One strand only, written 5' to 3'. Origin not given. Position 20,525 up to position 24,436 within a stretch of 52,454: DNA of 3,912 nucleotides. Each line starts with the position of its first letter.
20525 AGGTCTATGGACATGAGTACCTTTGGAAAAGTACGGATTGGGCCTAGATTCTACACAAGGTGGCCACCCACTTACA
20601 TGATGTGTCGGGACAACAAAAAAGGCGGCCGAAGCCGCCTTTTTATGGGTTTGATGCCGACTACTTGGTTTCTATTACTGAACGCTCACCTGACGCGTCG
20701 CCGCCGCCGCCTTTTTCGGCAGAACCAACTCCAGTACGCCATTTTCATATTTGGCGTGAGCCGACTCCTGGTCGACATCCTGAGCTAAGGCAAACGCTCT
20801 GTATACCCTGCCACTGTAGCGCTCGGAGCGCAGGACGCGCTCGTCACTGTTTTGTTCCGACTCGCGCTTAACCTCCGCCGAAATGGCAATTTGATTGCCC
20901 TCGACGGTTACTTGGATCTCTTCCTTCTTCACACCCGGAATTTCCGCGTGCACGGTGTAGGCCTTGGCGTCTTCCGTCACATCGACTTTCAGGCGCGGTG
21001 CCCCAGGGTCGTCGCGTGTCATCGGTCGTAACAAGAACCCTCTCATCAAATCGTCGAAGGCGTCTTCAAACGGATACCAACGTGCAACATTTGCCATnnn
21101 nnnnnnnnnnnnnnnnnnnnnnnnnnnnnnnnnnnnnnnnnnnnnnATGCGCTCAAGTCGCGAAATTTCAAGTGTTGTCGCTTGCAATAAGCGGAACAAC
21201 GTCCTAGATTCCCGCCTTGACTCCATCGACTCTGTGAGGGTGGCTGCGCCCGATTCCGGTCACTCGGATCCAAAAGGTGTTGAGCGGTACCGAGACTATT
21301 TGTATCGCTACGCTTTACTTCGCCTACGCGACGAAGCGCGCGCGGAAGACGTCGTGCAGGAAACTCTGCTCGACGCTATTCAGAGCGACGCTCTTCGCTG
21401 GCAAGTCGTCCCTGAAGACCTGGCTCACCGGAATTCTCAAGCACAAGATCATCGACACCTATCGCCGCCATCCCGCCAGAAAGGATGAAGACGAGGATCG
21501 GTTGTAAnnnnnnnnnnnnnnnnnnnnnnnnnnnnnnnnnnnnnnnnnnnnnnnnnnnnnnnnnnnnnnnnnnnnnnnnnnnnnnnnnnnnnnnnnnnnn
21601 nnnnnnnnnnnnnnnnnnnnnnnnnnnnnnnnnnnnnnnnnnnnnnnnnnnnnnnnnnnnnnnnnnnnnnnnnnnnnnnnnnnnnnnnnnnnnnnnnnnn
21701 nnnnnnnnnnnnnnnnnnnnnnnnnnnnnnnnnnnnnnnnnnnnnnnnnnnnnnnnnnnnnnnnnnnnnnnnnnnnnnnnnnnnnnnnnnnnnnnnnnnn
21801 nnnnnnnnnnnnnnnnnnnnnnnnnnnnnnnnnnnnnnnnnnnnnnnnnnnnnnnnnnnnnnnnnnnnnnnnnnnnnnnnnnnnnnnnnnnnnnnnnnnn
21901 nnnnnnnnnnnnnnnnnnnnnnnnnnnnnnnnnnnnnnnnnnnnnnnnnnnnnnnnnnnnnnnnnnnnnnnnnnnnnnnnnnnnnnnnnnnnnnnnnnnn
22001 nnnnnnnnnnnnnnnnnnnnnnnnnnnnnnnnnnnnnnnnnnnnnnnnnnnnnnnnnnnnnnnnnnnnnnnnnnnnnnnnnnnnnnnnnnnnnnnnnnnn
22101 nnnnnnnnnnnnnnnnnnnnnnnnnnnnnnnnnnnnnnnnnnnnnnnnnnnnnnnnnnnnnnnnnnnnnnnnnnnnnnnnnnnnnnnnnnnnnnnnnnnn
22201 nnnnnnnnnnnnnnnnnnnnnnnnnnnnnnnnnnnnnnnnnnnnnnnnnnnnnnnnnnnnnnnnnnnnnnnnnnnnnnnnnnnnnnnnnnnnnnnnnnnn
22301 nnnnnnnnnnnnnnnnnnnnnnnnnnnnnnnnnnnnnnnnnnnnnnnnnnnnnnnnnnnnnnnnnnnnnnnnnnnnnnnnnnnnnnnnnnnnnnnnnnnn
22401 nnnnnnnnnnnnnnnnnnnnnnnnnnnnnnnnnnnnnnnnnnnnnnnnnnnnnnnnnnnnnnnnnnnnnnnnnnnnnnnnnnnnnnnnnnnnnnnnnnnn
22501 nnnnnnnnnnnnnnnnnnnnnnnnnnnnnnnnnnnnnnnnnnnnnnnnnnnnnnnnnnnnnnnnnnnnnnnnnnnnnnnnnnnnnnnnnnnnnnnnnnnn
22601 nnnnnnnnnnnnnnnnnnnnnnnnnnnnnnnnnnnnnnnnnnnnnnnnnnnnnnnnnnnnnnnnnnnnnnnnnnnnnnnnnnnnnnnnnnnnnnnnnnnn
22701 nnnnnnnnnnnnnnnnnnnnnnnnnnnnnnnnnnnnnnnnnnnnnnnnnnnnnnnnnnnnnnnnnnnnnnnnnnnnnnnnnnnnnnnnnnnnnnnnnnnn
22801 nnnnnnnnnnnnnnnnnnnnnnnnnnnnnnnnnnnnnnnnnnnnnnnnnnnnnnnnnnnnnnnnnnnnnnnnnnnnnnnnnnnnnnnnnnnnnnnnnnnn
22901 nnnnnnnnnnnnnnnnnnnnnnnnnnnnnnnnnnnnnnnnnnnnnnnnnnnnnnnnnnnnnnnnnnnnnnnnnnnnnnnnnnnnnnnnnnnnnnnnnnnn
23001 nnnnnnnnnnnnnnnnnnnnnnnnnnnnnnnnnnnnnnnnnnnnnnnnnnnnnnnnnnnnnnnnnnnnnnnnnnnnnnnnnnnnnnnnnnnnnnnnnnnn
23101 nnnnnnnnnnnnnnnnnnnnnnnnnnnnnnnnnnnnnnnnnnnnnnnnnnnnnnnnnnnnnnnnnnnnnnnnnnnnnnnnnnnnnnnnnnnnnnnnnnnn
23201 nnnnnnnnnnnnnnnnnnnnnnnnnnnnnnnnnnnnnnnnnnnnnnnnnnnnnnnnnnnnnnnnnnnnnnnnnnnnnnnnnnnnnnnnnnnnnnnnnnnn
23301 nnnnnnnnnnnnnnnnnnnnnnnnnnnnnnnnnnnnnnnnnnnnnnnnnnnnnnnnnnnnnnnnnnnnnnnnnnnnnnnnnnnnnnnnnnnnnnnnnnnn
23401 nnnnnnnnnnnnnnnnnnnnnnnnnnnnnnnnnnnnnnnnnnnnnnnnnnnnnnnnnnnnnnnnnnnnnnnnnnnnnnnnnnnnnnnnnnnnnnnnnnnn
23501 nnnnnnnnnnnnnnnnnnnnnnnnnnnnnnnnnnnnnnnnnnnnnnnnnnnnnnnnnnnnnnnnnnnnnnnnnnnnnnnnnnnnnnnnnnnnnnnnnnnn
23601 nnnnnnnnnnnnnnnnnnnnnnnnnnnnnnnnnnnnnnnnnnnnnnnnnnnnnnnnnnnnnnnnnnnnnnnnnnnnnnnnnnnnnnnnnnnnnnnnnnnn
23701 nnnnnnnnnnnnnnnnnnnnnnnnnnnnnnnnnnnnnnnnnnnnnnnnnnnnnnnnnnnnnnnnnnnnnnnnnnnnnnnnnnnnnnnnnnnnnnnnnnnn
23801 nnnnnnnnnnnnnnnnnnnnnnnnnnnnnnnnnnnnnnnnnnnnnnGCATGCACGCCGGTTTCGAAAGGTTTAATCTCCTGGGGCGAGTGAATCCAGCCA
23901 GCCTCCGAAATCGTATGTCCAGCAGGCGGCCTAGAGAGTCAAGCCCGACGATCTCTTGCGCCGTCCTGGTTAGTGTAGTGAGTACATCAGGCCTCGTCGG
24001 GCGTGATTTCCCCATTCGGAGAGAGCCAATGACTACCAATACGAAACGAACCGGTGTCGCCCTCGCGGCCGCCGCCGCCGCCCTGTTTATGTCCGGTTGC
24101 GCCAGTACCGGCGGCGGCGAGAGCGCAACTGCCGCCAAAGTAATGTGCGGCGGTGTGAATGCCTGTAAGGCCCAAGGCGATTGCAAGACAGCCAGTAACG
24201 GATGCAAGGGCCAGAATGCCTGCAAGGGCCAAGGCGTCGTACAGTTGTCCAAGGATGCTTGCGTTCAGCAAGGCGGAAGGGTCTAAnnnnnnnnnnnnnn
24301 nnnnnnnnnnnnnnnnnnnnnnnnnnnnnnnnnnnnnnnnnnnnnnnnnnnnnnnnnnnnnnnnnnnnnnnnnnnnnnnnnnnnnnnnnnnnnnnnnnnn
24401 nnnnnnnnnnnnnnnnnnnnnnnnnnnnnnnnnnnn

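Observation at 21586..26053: Two tandem MNIO (DUF692) / DUF2063 cassettes, each with its own different Cys-rich secreted precursor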

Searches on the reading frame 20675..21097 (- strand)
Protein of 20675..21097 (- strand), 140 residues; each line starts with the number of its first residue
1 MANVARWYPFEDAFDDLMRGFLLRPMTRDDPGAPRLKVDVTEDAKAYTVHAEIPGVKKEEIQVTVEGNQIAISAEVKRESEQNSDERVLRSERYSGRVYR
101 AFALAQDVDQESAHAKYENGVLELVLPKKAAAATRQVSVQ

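Call 3: search_protein_families(library=pfam, proteins=[window:20675-21097:-], max_evalue=0.01)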
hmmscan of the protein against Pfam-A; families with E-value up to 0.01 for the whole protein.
window:20675-21097:- (140 aa): 2 families
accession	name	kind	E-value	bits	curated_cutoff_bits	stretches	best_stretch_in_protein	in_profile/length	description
PF00011.27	HSP20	-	1.6e-20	73.5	20.8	1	40-140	2-102/102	Hsp20/alpha crystallin family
PF17886.7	ArsA_HSP20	-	3.8e-05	23.6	22.5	1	46-123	3-60/63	HSP20-like domain found in ArsA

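Call 4: search_protein_families(library=ncbifam, proteins=[window:20675-21097:-], max_evalue=0.01)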
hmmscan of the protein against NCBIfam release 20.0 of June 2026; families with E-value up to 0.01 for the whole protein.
window:20675-21097:- (140 aa): 4 families
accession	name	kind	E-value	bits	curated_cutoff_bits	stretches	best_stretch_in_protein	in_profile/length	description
NF042420.1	Hsp18_Clos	equivalog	2.2e-23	82.9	195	1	11-135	17-140/147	heat shock protein Hsp18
NF041800.1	Hsp20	equivalog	3.5e-19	69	140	1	38-137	76-159/162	archaeal heat shock protein Hsp20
NF041799.1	Hsp14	equivalog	3.2e-18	65.8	100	1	37-137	20-115/118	archaeal heat shock protein Hsp14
NF008618.0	PRK11597.1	equivalog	0.00062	19.7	207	1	34-129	33-122/142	small heat shock chaperone IbpB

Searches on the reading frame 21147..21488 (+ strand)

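Call 3: search_protein_families(library=pfam, proteins=[window:21147-21488:+], max_evalue=0.01)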
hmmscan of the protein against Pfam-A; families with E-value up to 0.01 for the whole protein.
window:21147-21488:+ (113 aa): 1 family
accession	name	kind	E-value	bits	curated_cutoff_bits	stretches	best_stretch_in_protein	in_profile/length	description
PF04542.20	Sigma70_r2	-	4.2e-06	26.9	24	1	45-80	2-37/71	Sigma-70 region 2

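Call 4: search_protein_families(library=ncbifam, proteins=[window:21147-21488:+], max_evalue=0.01)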
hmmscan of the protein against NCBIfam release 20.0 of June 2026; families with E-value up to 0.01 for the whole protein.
window:21147-21488:+ (113 aa): 19 families
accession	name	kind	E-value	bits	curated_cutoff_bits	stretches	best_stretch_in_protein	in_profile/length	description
NF008892.0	PRK11924.2-1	equivalog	1.7e-09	37.6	291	1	38-80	15-57/203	RNA polymerase sigma factor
TIGR02943.1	Sig70_famx1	hypoth_equivalog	5.1e-09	36.2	162.2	1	40-80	3-43/188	RNA polymerase sigma-70 factor, TIGR02943 family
NF009173.0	PRK12520.1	equivalog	7.9e-08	32.2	255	1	42-79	5-42/191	RNA polymerase sigma factor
NF007227.0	PRK09645.1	subfamily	5e-06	26.5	202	1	50-80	24-54/177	sigma-70 family RNA polymerase sigma factor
NF009197.0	PRK12545.1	equivalog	2.5e-05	24.1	336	1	37-78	6-47/201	RNA polymerase factor sigma-70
NF009166.1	PRK12513.1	equivalog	2.9e-05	23.8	206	1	45-82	28-65/193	RNA polymerase sigma factor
NF009182.0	PRK12530.1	subfamily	3.1e-05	23.5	264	1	43-79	13-49/193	RNA polymerase sigma factor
NF058625.1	sigma_PG0214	equivalog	3.6e-05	23.5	130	1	45-75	10-40/170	GFO_1088 family ECF-type sigma factor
NF009196.0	PRK12544.1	equivalog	5e-05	22.8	287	1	40-80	19-59/208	RNA polymerase factor sigma-70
NF009184.0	PRK12532.1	equivalog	7.1e-05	22.7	276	1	45-80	11-47/195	RNA polymerase sigma factor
NF009170.0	PRK12517.1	subfamily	0.00012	21.6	197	1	45-80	29-64/188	RNA polymerase sigma factor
NF008888.0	PRK11922.1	equivalog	0.00043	20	204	1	46-79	37-70/231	RNA polymerase sigma factor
TIGR02985.1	Sig70_bacteroi1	subfamily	0.00063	20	126.4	1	46-79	8-41/162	RNA polymerase sigma-70 factor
TIGR02952.1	Sig70_famx2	equivalog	0.0014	18.5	206.45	1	46-79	18-51/170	ECF subfamily RNA polymerase sigma factor, BldN family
NF009190.0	PRK12538.1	equivalog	0.0017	18.1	303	1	19-86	46-109/233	RNA polymerase sigma factor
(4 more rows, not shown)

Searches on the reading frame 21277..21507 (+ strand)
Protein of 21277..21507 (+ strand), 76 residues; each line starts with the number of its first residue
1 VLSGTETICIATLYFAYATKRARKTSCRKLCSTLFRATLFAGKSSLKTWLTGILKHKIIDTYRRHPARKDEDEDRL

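Call 3: search_protein_families(library=pfam, proteins=[window:21277-21507:+], max_evalue=0.01)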
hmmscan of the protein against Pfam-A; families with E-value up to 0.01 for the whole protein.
window:21277-21507:+ (76 aa): 1 family
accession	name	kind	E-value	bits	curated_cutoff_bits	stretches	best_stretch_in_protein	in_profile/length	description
PF04542.20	Sigma70_r2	-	0.00059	20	24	1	41-65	42-68/71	Sigma-70 region 2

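Call 4: search_protein_families(library=ncbifam, proteins=[window:21277-21507:+], max_evalue=0.01)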
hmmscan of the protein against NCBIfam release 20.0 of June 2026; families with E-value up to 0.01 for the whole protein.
window:21277-21507:+ (76 aa): 14 families
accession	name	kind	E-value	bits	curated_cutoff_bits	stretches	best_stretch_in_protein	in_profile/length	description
NF009173.0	PRK12520.1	equivalog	3e-09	36.9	255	1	28-66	35-73/191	RNA polymerase sigma factor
TIGR02943.1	Sig70_famx1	hypoth_equivalog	1.4e-08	34.8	162.2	1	29-65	36-72/188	RNA polymerase sigma-70 factor, TIGR02943 family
NF008892.0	PRK11924.2-1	equivalog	2.7e-08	33.7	291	1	27-69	48-90/203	RNA polymerase sigma factor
NF009184.0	PRK12532.1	equivalog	2.7e-06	27.4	276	1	29-65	40-76/195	RNA polymerase sigma factor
NF009196.0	PRK12544.1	equivalog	2.9e-06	26.8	287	1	20-65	43-88/208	RNA polymerase factor sigma-70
NF009197.0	PRK12545.1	equivalog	6.5e-06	26.1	336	1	28-64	41-77/201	RNA polymerase factor sigma-70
NF009182.0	PRK12530.1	subfamily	1.7e-05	24.4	264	1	30-64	44-78/193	RNA polymerase sigma factor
NF007220.0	PRK09639.1-5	equivalog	6.8e-05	22.7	260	1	38-72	46-80/181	RNA polymerase sigma factor SigX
NF008894.0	PRK11924.3-1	equivalog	0.0012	19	258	1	36-70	62-97/188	RNA polymerase sigma factor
TIGR02937.1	sigma70-ECF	superfamily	0.0012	18.5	42.9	1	39-72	45-78/165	sigma-70 family RNA polymerase sigma factor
NF009166.1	PRK12513.1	equivalog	0.0014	18.4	206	1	39-73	66-100/193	RNA polymerase sigma factor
NF007217.0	PRK09639.1-1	equivalog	0.0019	18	239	1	37-65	45-73/194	RNA polymerase sigma factor SigX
NF009168.0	PRK12515.1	subfamily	0.005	16.3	236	1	36-73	63-100/189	RNA polymerase sigma factor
NF009165.0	PRK12512.1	equivalog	0.0061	16.2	198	1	43-69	74-100/184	RNA polymerase sigma factor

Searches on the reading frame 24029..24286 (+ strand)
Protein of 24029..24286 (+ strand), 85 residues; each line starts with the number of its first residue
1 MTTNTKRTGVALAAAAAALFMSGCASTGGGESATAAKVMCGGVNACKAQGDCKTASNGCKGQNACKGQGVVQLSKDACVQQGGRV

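Call 3: search_protein_families(library=pfam, proteins=[window:24029-24286:+], max_evalue=0.01)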
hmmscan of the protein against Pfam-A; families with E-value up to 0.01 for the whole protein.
window:24029-24286:+ (85 aa): 0 families

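Call 4: search_protein_families(library=ncbifam, proteins=[window:24029-24286:+], max_evalue=0.01)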
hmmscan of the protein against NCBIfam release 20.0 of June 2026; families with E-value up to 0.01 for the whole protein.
window:24029-24286:+ (85 aa): 1 family
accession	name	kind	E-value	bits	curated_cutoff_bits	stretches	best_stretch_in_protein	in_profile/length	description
NF050166.1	Cu_RiPP_BufA2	equivalog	4.5e-23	81.3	60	1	9-85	1-78/79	BufA2 family periplasmic bufferin-type metallophore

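Call 6: search_protein_families(library=ncbifam, proteins=[window:24029-24286:+], max_evalue=10)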
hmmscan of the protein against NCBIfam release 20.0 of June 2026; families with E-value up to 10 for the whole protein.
window:24029-24286:+ (85 aa): 1 family
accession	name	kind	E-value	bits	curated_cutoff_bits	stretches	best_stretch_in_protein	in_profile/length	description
NF050166.1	Cu_RiPP_BufA2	equivalog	4.5e-23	81.3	60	1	9-85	1-78/79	BufA2 family periplasmic bufferin-type metallophore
